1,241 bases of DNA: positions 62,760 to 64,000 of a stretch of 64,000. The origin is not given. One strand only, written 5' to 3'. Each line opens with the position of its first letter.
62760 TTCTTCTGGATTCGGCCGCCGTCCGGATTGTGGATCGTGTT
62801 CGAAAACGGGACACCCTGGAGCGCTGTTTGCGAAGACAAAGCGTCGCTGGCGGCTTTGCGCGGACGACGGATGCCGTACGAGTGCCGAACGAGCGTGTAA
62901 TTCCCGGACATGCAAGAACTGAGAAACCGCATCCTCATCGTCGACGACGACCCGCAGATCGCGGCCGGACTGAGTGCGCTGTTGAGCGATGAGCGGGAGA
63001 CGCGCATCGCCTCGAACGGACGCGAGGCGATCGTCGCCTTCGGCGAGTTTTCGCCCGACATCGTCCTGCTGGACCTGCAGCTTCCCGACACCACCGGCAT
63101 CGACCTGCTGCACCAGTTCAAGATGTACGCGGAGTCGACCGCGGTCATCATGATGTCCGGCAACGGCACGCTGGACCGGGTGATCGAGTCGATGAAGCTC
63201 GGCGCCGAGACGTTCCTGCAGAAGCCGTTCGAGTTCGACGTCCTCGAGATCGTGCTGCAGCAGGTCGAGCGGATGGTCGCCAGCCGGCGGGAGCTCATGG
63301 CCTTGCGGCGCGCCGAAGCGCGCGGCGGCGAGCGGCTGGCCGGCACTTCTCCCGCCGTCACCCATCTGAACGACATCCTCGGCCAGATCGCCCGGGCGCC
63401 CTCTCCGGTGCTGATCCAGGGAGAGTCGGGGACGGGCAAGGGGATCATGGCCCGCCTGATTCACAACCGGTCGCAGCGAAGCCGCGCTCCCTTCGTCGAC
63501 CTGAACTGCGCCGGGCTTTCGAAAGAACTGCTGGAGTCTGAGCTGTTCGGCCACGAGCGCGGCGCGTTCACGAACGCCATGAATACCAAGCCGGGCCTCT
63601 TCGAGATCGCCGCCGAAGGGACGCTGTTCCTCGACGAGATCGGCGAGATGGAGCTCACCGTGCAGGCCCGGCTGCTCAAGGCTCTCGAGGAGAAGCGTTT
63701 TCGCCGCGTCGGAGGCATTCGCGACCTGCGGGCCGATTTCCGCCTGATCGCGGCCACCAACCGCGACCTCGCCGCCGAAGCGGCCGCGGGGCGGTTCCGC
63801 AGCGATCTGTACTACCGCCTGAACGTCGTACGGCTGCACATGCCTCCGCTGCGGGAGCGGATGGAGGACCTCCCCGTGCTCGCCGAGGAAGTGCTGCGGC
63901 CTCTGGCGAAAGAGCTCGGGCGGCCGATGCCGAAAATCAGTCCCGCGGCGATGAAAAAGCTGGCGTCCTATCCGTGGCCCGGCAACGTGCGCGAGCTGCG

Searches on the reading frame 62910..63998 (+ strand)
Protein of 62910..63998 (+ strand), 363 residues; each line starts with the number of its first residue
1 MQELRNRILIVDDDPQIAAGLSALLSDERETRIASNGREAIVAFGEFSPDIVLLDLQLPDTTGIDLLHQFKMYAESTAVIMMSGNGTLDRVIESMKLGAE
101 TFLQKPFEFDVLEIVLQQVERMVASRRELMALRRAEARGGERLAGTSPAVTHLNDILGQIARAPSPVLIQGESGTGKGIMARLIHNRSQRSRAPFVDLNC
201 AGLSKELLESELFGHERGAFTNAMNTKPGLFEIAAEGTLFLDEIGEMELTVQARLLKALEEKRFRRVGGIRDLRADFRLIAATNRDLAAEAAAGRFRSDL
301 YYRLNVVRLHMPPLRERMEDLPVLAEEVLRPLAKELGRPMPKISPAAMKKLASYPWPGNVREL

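Call 24: search_protein_families(library=pfam, proteins=[window:62910-63998:+], max_evalue=0.001)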
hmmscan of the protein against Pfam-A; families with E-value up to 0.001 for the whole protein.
window:62910-63998:+ (363 aa): 8 families
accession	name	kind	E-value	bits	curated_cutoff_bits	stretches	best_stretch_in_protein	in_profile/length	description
PF00158.32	Sigma54_activat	-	2.4e-64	216.5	20.2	1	144-309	2-167/168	Sigma-54 interaction domain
PF14532.12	Sigma54_activ_2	-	3.2e-24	86.2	25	1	145-314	2-138/138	Sigma-54 interaction domain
PF00072.30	Response_reg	-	2.5e-23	82.8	30.2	1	8-113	1-107/111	Response regulator receiver domain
PF25601.1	AAA_lid_14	-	5e-15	55.5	27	1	315-363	1-49/87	AAA+ ATPase lid domain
PF07728.20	AAA_5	-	1.4e-08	35.3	22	1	166-285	1-123/139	AAA domain (dynein-related subfamily)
PF00004.35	AAA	-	9.3e-08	33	21.2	1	167-301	1-128/131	ATPase family associated with various cellular activities (AAA)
PF01078.27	Mg_chelatase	-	2.5e-06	27.5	20.3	1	225-285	96-158/207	Magnesium chelatase, subunit ChlI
PF13191.12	AAA_16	-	8.5e-05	23.5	32.6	1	147-204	6-69/167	AAA ATPase domain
